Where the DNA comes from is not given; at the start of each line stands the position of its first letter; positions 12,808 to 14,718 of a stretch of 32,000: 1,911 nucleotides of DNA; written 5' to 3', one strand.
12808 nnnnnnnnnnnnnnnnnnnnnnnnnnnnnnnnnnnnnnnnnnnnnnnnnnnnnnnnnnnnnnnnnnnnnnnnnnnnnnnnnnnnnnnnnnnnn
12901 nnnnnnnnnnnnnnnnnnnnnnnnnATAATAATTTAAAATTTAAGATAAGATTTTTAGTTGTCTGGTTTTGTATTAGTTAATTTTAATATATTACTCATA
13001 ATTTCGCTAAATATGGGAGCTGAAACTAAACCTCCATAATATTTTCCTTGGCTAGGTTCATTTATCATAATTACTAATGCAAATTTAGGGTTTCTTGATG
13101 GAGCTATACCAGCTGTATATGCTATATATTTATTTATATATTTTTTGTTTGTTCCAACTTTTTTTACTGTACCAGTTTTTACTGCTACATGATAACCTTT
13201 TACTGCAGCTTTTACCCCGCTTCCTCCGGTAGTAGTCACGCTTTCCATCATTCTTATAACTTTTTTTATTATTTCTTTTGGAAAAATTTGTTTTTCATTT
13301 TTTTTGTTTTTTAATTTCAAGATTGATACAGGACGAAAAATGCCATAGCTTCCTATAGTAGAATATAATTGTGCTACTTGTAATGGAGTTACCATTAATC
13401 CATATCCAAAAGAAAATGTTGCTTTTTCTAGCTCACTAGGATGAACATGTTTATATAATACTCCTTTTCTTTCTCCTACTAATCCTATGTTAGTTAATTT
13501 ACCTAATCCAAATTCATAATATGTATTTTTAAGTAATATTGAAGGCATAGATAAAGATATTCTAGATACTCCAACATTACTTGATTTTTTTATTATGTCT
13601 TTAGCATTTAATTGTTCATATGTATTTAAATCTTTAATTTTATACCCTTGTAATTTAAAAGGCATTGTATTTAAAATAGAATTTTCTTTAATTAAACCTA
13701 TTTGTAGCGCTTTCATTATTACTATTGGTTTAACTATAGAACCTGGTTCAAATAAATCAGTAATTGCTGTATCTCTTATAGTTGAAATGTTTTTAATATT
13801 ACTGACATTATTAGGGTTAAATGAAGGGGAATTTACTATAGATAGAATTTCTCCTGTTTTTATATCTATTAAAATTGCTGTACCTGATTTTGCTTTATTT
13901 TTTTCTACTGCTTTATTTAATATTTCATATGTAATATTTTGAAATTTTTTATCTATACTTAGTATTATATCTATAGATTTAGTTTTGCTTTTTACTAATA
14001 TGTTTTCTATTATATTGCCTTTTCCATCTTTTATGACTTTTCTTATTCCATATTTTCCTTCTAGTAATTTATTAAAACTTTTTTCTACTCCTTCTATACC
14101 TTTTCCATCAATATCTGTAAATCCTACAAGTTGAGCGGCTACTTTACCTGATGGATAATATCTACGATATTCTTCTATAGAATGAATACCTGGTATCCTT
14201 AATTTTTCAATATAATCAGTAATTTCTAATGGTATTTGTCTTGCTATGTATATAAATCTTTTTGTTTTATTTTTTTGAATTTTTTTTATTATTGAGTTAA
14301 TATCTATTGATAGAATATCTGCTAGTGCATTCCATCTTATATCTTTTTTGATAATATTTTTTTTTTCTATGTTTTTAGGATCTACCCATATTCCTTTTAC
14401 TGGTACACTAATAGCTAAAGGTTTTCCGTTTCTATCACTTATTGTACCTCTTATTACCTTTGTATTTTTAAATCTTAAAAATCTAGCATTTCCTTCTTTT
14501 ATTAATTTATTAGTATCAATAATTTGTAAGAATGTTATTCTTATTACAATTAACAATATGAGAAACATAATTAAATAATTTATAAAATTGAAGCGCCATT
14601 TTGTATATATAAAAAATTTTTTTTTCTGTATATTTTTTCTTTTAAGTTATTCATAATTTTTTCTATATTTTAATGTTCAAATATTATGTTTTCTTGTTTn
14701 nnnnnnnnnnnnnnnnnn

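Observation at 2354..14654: Recurrent pattern: three dcw genes share the same 5'-proximal A9 lesion, while many other A9/A10 tracts stay in frame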

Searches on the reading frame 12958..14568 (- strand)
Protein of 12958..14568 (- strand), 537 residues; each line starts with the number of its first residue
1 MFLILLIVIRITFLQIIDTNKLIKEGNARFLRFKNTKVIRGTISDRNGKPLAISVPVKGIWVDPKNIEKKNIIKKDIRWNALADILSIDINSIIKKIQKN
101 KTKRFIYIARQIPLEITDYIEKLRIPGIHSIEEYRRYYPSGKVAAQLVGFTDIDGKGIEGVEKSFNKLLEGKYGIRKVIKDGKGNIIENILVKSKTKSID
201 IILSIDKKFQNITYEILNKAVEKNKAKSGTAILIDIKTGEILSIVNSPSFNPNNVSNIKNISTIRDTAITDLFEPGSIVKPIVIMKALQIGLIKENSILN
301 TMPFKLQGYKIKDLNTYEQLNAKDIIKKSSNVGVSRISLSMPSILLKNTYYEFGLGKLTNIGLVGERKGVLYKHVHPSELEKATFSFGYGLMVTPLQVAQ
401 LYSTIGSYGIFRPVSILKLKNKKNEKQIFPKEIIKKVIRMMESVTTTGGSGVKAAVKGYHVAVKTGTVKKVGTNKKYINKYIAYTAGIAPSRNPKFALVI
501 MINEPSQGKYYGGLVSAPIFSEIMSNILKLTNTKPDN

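Call 62: list_cluster_members(proteins=[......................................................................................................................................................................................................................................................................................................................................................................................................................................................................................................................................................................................, window:12958-14568:-, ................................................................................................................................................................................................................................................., window:2357-3055:-, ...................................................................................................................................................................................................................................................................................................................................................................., window:9023-10078:-])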
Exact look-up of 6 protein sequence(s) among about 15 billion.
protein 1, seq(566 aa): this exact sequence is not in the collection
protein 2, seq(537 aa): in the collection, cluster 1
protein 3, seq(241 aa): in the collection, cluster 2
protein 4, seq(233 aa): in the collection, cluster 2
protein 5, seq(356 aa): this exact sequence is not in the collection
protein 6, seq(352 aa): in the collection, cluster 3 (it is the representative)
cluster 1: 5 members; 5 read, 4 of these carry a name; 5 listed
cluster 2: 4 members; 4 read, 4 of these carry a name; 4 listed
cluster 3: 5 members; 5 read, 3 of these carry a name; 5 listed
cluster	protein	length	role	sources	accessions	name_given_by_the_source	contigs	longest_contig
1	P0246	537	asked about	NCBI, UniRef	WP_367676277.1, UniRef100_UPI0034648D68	penicillin-binding transpeptidase domain-containing protein [Buchnera aphidicola] | penicillin-binding transpeptidase domain-containing protein n=1 Tax=Buchnera aphidicola ...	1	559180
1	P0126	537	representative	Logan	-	-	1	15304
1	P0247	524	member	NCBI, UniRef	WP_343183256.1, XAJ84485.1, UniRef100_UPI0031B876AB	penicillin-binding transpeptidase domain-containing protein [Buchnera aphidicola ... | penicillin-binding transpeptidase domain-containing protein n=1 Tax=Buchnera aphidicola ...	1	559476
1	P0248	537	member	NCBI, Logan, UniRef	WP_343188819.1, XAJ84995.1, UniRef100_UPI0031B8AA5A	penicillin-binding transpeptidase domain-containing protein [Buchnera aphidicola ... | penicillin-binding transpeptidase domain-containing protein n=1 Tax=Buchnera aphidicola ...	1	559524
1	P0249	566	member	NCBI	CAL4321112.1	Peptidoglycan D,D-transpeptidase FtsI [Buchnera aphidicola (Neophyllaphis podocarpi)]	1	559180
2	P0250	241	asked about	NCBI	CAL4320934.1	Cell division protein FtsQ [Buchnera aphidicola (Neophyllaphis podocarpi)]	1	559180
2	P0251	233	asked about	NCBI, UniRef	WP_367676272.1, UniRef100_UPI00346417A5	cell division protein FtsQ/DivIB [Buchnera aphidicola] | cell division protein FtsQ/DivIB n=1 Tax=Buchnera aphidicola TaxID=9 RepID=UPI00346417A5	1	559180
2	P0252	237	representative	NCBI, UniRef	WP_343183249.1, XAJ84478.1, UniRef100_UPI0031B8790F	cell division protein FtsQ/DivIB [Buchnera aphidicola (Neophyllaphis podocarpi)] | cell division protein FtsQ/DivIB n=1 Tax=Buchnera aphidicola TaxID=9 RepID=UPI0031B8790F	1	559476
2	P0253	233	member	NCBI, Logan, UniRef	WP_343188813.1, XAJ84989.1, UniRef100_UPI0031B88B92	cell division protein FtsQ/DivIB [Buchnera aphidicola (Neophyllaphis varicolor)] | cell division protein FtsQ/DivIB n=1 Tax=Buchnera aphidicola TaxID=9 RepID=UPI0031B88B92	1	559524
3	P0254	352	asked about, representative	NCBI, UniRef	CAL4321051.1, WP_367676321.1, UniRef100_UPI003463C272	Phospho-N-acetylmuramoyl-pentapeptide-transferase [Buchnera aphidicola (Neophyllaphis ... | phospho-N-acetylmuramoyl-pentapeptide- transferase n=1 Tax=Buchnera aphidicola TaxID=9 ...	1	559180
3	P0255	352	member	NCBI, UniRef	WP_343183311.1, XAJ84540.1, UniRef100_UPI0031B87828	phospho-N-acetylmuramoyl-pentapeptide-transferase [Buchnera aphidicola (Neophyllaphis ... | phospho-N-acetylmuramoyl-pentapeptide- transferase n=1 Tax=Buchnera aphidicola TaxID=9 ...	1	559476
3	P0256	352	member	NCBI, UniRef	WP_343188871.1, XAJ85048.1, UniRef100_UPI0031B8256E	phospho-N-acetylmuramoyl-pentapeptide-transferase [Buchnera aphidicola (Neophyllaphis ... | phospho-N-acetylmuramoyl-pentapeptide- transferase n=1 Tax=Buchnera aphidicola TaxID=9 ...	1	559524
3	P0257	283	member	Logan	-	-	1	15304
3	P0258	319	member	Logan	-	-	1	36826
